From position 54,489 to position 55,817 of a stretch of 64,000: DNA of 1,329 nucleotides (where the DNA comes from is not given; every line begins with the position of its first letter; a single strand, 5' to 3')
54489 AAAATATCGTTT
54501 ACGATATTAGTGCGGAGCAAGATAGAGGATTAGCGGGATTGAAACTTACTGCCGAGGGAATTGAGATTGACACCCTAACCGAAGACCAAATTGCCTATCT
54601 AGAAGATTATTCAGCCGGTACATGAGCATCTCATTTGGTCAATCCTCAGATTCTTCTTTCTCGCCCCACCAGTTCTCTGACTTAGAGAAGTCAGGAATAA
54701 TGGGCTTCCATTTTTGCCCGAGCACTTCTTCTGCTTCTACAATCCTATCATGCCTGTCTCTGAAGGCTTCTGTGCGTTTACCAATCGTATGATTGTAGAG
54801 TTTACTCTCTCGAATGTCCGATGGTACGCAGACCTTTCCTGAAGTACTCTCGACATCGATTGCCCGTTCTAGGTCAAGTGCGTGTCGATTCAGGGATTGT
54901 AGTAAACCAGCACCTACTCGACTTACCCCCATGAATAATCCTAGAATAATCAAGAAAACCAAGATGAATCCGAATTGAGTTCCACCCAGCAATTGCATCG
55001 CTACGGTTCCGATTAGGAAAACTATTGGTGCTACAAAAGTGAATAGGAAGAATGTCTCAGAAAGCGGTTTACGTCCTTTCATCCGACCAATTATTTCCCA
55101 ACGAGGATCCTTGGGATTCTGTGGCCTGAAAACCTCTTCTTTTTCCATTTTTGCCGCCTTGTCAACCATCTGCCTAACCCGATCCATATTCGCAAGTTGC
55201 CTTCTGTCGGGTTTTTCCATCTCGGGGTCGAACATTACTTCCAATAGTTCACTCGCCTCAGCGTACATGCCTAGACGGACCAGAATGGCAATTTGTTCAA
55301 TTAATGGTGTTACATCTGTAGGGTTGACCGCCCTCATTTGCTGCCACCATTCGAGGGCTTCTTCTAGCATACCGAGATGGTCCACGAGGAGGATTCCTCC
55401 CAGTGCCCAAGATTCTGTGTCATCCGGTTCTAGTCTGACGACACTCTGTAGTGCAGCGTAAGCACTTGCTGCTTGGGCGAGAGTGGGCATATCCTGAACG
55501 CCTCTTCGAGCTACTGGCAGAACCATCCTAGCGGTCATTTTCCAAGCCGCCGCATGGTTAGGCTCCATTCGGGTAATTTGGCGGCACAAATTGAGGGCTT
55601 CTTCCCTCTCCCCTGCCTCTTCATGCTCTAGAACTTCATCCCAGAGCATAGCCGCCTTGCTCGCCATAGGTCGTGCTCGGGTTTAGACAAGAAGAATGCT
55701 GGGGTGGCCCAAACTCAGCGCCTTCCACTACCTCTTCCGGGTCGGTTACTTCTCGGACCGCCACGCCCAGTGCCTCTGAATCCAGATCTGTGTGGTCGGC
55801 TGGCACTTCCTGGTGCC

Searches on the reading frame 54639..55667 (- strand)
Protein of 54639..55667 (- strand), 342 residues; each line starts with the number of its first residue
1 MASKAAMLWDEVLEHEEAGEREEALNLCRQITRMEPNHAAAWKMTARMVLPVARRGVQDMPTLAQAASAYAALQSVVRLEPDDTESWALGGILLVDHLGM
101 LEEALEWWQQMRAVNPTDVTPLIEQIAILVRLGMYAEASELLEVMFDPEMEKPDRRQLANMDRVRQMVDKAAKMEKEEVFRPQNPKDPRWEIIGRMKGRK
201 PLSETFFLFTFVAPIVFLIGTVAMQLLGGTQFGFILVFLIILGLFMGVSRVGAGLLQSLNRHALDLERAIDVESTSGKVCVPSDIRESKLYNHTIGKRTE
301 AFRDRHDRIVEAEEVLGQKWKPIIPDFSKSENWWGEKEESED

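Call 35: search_protein_families(library=pfam, proteins=[window:54639-55667:-], max_evalue=0.001)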
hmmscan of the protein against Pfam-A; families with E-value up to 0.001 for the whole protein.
window:54639-55667:- (342 aa): 4 families
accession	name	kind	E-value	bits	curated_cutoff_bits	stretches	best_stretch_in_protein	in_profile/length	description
PF13428.12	TPR_14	-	5.6e-07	30.1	23.5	0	12-48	8-44/44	Tetratricopeptide repeat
PF14559.12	TPR_19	-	1.9e-06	28.6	25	0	17-44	3-64/68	Tetratricopeptide repeat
PF07719.23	TPR_2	-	5.7e-05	23.4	27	0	97-118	13-34/34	Tetratricopeptide repeat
PF13371.12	TPR_9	-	0.0006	20.2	35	0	67-118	12-62/73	Tetratricopeptide repeat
